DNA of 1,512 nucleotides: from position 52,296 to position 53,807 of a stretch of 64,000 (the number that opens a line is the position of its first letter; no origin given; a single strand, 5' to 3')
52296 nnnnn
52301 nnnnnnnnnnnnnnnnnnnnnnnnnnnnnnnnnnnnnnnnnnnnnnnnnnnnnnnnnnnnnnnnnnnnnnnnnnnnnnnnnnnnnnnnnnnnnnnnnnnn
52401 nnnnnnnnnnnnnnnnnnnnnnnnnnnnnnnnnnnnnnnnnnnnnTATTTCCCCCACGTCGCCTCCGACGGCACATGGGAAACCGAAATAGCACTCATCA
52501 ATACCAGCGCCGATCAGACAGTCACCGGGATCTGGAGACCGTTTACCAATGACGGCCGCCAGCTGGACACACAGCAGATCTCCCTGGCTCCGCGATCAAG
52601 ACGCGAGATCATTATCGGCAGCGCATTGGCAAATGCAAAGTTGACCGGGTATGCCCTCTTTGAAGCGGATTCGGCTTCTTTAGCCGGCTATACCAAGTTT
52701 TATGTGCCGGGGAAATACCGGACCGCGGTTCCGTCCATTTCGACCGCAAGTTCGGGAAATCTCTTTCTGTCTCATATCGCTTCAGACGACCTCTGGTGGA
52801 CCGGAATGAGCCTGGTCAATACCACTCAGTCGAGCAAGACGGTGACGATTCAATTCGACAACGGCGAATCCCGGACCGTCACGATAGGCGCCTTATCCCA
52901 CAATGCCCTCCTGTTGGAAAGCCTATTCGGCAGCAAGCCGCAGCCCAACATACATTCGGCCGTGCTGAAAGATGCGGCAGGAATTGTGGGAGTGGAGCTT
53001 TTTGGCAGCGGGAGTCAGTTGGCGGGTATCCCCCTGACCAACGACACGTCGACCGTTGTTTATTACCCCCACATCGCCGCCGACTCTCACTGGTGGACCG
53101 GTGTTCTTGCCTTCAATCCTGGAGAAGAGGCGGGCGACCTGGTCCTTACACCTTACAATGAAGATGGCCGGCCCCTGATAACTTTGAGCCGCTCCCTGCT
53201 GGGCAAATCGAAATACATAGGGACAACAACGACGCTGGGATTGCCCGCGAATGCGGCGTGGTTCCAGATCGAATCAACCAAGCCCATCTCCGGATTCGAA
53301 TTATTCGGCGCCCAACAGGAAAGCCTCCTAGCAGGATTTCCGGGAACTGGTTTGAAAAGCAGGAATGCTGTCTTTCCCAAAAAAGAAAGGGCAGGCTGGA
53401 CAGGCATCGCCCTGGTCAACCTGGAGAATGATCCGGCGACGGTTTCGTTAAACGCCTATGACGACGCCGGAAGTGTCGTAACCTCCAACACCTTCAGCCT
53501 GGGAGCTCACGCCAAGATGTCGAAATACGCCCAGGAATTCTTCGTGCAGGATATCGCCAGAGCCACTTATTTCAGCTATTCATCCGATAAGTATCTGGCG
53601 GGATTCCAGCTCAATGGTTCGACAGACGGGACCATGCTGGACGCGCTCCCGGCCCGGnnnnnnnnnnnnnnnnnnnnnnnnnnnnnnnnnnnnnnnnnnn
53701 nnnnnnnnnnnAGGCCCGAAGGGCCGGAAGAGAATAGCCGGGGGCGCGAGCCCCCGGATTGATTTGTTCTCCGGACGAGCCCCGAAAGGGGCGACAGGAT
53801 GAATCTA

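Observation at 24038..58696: Recurring, apparently uncharacterised ~105-aa module in ~20 copies across five large secreted proteins with different enzymatic heads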

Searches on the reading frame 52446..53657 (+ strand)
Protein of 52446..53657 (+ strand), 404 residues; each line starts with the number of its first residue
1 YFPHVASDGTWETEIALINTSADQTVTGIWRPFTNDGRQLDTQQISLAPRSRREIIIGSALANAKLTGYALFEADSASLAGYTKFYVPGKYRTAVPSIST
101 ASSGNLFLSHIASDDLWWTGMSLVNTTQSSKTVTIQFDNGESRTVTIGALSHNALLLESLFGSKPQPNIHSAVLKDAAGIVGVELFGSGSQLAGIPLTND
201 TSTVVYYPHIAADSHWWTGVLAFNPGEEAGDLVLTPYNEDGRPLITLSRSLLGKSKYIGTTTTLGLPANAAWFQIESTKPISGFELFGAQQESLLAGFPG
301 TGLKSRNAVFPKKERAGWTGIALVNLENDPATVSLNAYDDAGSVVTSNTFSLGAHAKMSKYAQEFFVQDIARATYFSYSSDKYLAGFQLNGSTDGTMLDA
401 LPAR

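Call 87: search_protein_families(library=pfam, proteins=[window:52446-53657:+], max_evalue=1)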
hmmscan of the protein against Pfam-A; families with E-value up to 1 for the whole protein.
window:52446-53657:+ (404 aa): 2 families
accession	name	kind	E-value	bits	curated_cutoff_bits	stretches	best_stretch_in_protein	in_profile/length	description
PF18986.5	DUF5719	-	0.0021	17.6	26.2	1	218-355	174-311/319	Family of unknown function (DUF5719)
PF10681.14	Rot1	-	0.089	12.8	23.2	0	227-246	75-94/209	Chaperone for protein-folding within the ER, fungal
